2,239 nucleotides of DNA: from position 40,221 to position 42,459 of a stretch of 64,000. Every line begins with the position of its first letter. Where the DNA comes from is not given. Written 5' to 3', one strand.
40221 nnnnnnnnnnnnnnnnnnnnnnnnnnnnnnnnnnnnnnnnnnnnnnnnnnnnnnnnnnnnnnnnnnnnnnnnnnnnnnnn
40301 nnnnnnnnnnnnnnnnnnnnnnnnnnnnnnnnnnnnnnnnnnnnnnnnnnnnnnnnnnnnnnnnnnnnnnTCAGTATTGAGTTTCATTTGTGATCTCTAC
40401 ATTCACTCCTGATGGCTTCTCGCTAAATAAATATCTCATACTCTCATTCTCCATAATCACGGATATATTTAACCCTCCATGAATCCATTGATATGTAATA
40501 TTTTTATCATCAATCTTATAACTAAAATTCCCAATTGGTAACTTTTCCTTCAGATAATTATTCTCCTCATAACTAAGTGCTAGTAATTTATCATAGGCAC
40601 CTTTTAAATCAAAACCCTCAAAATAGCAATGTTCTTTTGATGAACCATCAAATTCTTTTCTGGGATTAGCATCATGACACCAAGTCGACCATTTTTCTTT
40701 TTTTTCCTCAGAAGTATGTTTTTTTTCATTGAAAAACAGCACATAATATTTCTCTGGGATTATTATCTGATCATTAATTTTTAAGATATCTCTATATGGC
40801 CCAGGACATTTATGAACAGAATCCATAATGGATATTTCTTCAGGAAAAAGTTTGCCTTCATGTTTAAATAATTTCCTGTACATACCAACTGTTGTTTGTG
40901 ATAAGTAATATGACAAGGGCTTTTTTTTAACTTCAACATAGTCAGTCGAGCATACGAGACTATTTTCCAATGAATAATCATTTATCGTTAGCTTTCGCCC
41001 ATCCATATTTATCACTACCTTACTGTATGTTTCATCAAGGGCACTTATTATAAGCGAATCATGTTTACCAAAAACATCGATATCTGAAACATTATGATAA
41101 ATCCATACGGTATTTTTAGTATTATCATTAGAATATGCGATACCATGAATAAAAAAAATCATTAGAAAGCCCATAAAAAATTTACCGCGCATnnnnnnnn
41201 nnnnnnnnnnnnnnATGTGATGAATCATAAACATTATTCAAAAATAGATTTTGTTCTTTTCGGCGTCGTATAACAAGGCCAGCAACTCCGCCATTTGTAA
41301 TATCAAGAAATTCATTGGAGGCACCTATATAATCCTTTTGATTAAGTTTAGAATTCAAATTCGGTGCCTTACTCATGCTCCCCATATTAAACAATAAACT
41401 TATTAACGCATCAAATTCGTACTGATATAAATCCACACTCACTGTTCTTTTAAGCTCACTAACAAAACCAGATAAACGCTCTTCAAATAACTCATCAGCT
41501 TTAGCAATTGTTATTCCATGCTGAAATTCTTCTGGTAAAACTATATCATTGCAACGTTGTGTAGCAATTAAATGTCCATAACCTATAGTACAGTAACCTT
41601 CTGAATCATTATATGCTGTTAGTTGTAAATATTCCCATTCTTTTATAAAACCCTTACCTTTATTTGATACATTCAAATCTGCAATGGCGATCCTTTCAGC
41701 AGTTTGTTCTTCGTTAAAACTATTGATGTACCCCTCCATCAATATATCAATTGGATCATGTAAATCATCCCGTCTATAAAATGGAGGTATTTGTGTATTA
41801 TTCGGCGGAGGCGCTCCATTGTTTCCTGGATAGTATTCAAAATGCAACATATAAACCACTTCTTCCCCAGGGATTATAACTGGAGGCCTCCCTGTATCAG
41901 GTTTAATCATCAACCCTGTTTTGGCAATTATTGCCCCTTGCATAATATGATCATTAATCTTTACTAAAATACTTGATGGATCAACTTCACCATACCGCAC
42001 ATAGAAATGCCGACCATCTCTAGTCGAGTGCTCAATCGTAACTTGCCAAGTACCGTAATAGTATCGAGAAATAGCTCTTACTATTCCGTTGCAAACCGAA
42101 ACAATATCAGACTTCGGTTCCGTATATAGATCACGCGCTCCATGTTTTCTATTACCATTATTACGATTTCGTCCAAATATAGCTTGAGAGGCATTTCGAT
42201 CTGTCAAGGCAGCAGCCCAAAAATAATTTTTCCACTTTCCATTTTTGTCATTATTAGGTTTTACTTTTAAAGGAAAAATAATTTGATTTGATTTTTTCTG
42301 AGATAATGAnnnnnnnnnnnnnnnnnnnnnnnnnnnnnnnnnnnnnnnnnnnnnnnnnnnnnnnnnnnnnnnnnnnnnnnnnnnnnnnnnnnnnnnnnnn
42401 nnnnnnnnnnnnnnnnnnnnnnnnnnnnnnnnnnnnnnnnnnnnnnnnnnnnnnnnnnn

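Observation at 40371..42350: Sharp compositional break inside the effector gene: AT-rich toxin-immunity module grafted onto a GC-normal N-terminal domain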

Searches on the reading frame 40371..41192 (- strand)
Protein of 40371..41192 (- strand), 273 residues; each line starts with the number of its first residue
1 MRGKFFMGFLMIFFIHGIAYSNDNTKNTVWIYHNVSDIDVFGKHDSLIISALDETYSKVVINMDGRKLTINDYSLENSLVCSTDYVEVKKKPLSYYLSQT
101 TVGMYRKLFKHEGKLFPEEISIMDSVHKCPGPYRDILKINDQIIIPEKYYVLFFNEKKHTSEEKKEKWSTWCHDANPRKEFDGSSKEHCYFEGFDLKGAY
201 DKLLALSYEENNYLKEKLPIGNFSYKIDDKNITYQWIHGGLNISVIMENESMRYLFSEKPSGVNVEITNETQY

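Call 10: profile_search(protein=window:40371-41192:-)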
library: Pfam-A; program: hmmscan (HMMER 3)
A. the first sequence (273 residues): domains with independent E <= 10: 0; with E <= 0.001: 0
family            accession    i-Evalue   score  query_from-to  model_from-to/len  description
(no Pfam family matches the first sequence, even at E <= 10)

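Call 20: search_protein_families(proteins=[window:40371-41192:-], library=ncbifam, max_evalue=0.01)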
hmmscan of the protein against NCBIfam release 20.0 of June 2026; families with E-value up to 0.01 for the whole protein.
window:40371-41192:- (273 aa): 0 families

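Call 74: find_homologous_proteins(query=window:40371-41192:-, max_evalue=0.001)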
Query window:40371-41192:- (273 aa): 5 proteins with E <= 0.001 among 363 candidates.
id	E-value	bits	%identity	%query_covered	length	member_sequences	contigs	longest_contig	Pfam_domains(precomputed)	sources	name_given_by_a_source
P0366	3.9e-183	625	100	100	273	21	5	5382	-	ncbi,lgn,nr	ncbi:TPA: hypothetical protein ACGRTY_005096 [Escherichia coli]|nr:hypothetical protein [Escherichia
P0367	2.7e-98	347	57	100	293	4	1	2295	-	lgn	-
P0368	1.8e-62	230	41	100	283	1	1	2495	-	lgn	-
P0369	5.8e-60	221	40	100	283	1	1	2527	-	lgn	-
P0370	9.2e-55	204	38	100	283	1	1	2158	-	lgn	-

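Call 75: find_encoding_contigs(protein=P0366, flank=6000, max_places=8)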
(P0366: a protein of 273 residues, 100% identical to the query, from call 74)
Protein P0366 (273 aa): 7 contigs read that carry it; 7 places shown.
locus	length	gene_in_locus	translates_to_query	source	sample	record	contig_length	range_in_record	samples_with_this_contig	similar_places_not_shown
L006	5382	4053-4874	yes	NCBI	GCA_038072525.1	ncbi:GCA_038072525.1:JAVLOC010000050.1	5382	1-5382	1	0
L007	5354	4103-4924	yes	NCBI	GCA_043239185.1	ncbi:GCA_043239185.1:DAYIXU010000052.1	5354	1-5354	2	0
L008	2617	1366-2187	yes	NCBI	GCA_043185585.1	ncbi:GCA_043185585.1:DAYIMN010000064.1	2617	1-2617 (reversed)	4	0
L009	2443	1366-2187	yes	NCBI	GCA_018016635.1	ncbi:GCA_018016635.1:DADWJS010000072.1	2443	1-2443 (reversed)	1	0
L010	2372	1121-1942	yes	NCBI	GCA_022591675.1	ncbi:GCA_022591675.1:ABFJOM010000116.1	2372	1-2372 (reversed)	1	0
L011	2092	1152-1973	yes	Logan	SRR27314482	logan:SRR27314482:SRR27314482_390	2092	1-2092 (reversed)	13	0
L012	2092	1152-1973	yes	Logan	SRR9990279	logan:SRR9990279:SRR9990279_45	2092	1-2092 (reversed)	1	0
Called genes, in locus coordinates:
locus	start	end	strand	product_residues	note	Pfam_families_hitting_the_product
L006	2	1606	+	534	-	PF06958:Pyocin_S, PF21431:Col-Pyo_DNase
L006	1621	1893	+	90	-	PF01320:Colicin_Pyocin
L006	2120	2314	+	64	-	PF13808:DDE_Tnp_1_assoc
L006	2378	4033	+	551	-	PF00036:EF-hand_1 (faint), PF01551:Peptidase_M23 (weak), PF00959:Phage_lysozyme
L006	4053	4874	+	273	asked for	-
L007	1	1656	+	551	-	PF06958:Pyocin_S, PF21431:Col-Pyo_DNase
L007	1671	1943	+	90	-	PF01320:Colicin_Pyocin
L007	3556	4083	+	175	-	PF00959:Phage_lysozyme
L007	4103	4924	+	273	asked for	-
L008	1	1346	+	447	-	PF01551:Peptidase_M23 (weak), PF00959:Phage_lysozyme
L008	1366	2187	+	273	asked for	-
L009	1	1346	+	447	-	PF01551:Peptidase_M23 (weak), PF00959:Phage_lysozyme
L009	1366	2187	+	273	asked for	-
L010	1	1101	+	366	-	PF01551:Peptidase_M23 (weak), PF00959:Phage_lysozyme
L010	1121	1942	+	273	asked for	-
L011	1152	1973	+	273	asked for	-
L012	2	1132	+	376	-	?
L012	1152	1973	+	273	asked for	-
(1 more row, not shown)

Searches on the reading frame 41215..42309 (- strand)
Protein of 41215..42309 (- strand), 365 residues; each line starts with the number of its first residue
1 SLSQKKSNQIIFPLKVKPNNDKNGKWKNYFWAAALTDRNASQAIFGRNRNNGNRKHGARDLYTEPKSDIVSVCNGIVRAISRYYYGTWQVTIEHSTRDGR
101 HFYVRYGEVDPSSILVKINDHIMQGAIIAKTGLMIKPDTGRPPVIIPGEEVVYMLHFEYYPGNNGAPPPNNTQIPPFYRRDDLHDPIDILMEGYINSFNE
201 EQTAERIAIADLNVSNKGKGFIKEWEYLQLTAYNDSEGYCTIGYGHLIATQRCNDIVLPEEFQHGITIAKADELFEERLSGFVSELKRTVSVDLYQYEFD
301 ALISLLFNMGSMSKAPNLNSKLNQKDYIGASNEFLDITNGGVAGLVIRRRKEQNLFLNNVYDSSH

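Call 29: find_homologous_proteins(query=window:41215-42309:-, max_evalue=0.00001)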
Query seq(365 aa) (365 aa): 92 proteins with E <= 0.00001 among 1729 candidates.
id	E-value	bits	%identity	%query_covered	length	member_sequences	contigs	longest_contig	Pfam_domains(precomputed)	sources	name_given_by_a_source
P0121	6.6e-180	616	75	100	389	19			PF01551.30,PF00959.25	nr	nr:glycoside hydrolase family protein [Citrobacter freundii]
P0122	1.7e-166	572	69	100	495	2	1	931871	PF01551.30,PF00959.25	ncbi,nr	ncbi:glycoside hydrolase family protein [Enterobacter hormaechei]|nr:glycoside hydrolase family prot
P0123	1.2e-164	566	68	100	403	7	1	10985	PF01551.30,PF00959.25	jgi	jgi:GH24 family phage-related lysozyme (muramidase)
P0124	3.7e-163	561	67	100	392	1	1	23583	PF01551.30,PF00959.25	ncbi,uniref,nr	ncbi:glycoside hydrolase family protein [Mangrovibacter phragmitis]|uniref:glycoside hydrolase famil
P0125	3.1e-155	535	66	98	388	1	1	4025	PF01551.30,PF00959.25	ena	-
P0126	1.2e-105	372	50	100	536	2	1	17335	PF01551.30,PF00959.25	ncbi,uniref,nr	ncbi:glycoside hydrolase family protein [Atlantibacter hermannii]|uniref:glycoside hydrolase family 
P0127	2.4e-104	367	51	100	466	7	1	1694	PF01551.30,PF00959.25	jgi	-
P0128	5.5e-103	363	50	99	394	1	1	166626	PF01551.30,PF00959.25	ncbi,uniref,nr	ncbi:hypothetical protein A8C32_09820 [Flavivirga aquatica]|uniref:Lysozyme n=1 Tax=Flavivirga aquat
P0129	8.3e-103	362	49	100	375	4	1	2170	PF01551.30,PF00959.25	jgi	-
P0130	2.2e-100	354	47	97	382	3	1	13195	PF01551.30,PF00959.25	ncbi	ncbi:MAG TPA: peptidoglycan DD-metalloendopeptidase family protein [Flavobacterium sp.]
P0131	5.3e-99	350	49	99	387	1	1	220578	PF01551.30,PF00959.25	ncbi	-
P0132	7.8e-99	349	50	99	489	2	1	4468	PF01551.30,PF00959.25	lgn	-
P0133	7.9e-98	346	48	99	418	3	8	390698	PF01551.30,PF00959.25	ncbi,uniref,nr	ncbi:peptidoglycan DD-metalloendopeptidase family protein [Providencia stuartii]|uniref:glycoside hy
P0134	6.4e-97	343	49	99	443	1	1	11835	PF01551.30,PF00959.25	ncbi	ncbi:MAG: glycoside hydrolase family protein, partial [Flavobacteriales bacterium]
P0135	1.1e-95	339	47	98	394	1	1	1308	PF01551.30,PF00959.25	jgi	jgi:GH24 family phage-related lysozyme (muramidase)/murein DD-endopeptidase MepM/ murein hydrolase a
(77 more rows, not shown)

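Call 68: find_encoding_contigs(protein=P0122, flank=8000, max_places=2)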
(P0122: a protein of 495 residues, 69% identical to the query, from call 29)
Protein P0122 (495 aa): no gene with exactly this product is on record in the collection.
